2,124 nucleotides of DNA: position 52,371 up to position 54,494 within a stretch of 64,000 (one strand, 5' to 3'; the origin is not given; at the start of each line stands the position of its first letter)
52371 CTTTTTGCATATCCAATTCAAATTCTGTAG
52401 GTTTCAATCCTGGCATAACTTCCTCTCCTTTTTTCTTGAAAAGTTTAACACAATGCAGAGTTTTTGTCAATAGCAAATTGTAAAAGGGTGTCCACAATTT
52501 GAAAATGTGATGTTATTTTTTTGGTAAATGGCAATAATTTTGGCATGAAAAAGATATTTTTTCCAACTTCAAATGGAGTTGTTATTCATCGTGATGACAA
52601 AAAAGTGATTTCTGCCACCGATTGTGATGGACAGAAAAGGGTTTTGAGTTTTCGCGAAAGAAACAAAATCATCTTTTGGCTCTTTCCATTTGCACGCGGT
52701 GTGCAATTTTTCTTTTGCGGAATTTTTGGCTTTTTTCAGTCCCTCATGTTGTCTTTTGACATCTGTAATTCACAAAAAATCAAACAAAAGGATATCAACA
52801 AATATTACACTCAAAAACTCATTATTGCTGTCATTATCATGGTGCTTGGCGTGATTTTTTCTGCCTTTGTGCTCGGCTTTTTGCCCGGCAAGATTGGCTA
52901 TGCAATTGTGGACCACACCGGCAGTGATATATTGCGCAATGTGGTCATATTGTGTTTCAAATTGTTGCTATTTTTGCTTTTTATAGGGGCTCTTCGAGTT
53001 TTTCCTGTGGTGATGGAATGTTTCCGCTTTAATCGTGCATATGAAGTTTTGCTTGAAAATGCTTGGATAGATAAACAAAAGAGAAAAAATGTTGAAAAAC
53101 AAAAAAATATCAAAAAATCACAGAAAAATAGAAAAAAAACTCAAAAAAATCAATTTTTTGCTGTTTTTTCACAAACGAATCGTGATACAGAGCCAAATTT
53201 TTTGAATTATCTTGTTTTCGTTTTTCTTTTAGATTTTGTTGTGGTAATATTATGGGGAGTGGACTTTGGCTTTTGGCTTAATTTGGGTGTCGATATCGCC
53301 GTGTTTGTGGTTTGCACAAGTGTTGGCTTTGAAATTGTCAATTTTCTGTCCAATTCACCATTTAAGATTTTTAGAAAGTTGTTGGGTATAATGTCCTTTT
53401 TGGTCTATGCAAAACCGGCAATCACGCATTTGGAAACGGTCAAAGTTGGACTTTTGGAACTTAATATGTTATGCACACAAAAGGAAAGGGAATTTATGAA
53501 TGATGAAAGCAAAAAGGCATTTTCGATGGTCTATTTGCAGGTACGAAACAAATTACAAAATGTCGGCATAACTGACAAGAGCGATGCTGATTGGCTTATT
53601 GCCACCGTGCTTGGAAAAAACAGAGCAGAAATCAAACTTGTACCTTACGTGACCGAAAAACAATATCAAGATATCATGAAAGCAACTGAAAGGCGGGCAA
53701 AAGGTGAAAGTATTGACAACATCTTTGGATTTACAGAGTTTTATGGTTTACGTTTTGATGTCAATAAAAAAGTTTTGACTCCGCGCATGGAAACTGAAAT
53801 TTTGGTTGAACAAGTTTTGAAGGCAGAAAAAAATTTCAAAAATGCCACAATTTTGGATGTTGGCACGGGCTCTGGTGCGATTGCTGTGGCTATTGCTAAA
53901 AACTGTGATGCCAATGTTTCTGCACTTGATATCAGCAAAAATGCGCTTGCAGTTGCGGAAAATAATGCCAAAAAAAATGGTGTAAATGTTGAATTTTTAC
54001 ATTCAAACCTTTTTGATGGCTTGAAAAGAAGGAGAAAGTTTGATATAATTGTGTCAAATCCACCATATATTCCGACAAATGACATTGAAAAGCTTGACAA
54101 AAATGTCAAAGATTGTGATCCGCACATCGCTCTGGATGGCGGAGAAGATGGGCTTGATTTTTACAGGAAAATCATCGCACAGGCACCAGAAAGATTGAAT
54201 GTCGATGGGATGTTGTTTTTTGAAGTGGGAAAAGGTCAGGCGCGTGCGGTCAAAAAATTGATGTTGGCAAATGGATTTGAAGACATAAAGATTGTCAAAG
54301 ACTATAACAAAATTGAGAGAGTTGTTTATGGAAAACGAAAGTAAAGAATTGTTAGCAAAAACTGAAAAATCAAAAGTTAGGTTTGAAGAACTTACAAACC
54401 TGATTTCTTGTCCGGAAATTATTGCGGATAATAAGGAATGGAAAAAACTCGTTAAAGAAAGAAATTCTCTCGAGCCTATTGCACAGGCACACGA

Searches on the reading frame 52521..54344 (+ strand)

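Call 37: search_protein_families(library=pfam, proteins=[window:52521-54344:+], max_evalue=0.00001)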
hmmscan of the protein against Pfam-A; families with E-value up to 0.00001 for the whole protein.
window:52521-54344:+ (607 aa): 10 families
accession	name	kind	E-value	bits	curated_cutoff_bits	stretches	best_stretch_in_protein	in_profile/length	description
PF05175.20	MTS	-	1.6e-19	70.6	23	1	425-517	20-109/170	Methyltransferase small domain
PF13847.12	Methyltransf_31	-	2.1e-14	53.9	27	1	440-521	3-86/145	Methyltransferase domain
PF13649.12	Methyltransf_25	-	3.2e-14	53.8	27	1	444-528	1-88/97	Methyltransferase domain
PF06325.19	PrmA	-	2.4e-13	50.7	22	1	440-513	161-233/296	Ribosomal protein L11 methyltransferase (PrmA)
PF08241.18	Methyltransf_11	-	3.4e-09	37.7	21.2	1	445-513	1-67/95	Methyltransferase domain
PF08242.18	Methyltransf_12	-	1.8e-07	32.3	30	1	445-513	1-72/98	Methyltransferase domain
PF17827.6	PrmC_N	-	1.7e-06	28.9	23.4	0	341-403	6-71/71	PrmC N-terminal domain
PF01209.24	Ubie_methyltran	-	2.1e-06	27.7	20.1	1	431-508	38-118/233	ubiE/COQ5 methyltransferase family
PF07669.17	Eco57I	-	2.6e-06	28.1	25.3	0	481-528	52-101/171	Eco57I restriction-modification methylase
PF03602.21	Cons_hypoth95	-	5.9e-06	26.5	24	1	437-525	38-132/182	Conserved hypothetical protein 95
